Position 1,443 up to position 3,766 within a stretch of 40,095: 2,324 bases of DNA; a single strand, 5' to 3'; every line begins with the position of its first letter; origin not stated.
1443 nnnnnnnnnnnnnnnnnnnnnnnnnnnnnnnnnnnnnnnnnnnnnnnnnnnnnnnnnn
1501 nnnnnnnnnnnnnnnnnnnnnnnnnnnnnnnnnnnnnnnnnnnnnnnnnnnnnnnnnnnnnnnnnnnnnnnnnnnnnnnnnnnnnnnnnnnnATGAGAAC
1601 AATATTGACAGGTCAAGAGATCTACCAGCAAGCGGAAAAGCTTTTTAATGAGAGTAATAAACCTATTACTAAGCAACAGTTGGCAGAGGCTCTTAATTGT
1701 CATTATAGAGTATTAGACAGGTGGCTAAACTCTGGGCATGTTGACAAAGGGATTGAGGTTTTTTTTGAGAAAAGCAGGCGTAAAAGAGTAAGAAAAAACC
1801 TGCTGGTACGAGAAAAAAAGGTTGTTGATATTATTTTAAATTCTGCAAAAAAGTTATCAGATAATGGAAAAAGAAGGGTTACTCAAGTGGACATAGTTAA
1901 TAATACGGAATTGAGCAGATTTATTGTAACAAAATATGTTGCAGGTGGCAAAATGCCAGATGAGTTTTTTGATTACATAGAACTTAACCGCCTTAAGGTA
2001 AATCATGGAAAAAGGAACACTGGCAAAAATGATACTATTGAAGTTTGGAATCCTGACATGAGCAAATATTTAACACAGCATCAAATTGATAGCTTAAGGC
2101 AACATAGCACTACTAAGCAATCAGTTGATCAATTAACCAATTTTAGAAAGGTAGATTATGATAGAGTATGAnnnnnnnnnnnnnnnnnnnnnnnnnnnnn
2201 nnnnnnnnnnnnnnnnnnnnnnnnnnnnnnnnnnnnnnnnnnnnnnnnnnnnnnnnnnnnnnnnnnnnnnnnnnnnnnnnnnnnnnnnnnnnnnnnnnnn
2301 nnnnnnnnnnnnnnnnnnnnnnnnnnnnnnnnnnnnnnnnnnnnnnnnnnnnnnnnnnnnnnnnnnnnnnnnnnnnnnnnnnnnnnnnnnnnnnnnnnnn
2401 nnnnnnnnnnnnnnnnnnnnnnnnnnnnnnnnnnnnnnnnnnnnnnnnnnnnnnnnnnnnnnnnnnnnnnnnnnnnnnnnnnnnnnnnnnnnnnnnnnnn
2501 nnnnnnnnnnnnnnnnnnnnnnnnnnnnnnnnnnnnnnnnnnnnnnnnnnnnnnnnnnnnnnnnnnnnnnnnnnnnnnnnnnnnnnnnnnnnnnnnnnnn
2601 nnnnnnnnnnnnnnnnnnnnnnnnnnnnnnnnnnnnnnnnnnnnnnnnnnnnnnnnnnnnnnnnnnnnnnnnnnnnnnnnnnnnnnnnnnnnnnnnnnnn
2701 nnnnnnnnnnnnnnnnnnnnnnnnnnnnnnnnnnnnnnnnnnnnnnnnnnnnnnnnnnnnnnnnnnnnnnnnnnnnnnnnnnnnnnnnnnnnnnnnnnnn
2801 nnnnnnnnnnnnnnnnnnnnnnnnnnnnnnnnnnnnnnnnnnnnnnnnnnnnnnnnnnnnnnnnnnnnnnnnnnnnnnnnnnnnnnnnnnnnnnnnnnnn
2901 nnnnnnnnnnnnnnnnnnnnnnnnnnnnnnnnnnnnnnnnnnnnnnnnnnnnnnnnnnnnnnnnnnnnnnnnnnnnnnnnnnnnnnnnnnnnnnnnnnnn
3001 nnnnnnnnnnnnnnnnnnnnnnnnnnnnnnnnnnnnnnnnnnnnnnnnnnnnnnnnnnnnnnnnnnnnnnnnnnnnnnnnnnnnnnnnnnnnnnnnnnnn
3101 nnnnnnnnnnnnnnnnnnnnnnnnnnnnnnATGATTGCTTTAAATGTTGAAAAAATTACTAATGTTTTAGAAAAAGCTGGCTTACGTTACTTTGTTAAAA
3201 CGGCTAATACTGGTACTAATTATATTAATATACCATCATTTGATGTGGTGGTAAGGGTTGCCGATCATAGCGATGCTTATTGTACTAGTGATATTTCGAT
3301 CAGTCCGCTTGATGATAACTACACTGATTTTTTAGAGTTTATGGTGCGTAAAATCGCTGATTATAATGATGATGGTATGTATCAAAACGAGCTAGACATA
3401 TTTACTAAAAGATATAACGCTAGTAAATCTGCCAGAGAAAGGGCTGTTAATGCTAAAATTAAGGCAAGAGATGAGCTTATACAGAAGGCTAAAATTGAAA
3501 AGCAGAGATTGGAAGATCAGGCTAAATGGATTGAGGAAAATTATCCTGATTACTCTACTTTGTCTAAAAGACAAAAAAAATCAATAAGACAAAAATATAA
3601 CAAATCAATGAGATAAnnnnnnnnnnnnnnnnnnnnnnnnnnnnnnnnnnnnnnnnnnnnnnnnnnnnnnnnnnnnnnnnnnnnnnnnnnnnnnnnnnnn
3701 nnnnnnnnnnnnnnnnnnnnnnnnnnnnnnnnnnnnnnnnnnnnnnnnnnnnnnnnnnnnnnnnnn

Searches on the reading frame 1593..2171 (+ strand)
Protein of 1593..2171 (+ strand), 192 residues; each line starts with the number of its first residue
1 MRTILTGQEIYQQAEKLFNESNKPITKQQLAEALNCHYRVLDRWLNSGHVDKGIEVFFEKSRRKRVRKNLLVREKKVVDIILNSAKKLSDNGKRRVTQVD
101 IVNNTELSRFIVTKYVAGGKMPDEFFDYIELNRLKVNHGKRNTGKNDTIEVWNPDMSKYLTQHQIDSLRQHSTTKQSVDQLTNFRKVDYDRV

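Call 7: search_protein_families(library=pfam, proteins=[window:1593-2171:+], max_evalue=0.1)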
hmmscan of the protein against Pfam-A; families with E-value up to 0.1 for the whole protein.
window:1593-2171:+ (192 aa): 3 families
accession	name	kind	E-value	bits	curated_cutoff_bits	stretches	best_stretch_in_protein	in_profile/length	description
PF13551.12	HTH_29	-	0.012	16.1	28.1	1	26-69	14-55/64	Winged helix-turn helix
PF08279.18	HTH_11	-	0.047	14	25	0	16-40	7-31/55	HTH domain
PF13875.12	DUF4202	-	0.051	13.8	35.1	1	56-103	133-177/183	Domain of unknown function (DUF4202)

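Call 8: search_protein_families(library=phrogs, proteins=[window:1593-2171:+], max_evalue=0.1)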
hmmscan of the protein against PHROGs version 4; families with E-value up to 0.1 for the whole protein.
window:1593-2171:+ (192 aa): 2 families
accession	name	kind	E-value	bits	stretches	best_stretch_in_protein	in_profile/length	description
phrog_18815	-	unknown function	0.018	16.3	0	17-50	7-40/165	-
phrog_4779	-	transcription regulation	0.031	15.8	0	24-87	15-81/98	transcriptional regulator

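Call 49: search_protein_families(library=padloc, proteins=[window:1593-2171:+], max_evalue=0.1)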
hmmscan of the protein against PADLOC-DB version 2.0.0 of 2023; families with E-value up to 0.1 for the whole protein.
window:1593-2171:+ (192 aa): 2 families
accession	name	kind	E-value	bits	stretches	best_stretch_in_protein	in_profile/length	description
PDLC02447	BrxA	-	0.016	13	1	59-171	49-158/199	BrxA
PDLC03682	HEase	-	0.024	12.6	0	109-169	37-97/152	homing endonuclease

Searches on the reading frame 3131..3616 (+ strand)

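Call 80: search_protein_families(library=pfam, proteins=[window:3131-3616:+], max_evalue=0.1)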
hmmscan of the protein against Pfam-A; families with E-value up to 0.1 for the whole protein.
window:3131-3616:+ (161 aa): 1 family
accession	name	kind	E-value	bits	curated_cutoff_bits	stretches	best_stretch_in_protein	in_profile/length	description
PF08740.16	BCS1_N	-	0.0096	16.3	28.1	1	41-125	13-74/182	BCS1 N terminal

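Call 81: search_protein_families(library=phrogs, proteins=[window:3131-3616:+], max_evalue=0.1)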
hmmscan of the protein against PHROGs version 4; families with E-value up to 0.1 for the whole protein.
window:3131-3616:+ (161 aa): 1 family
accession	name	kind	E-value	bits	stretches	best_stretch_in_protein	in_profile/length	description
phrog_21798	-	unknown function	0.052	14.9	0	1-22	1-29/76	-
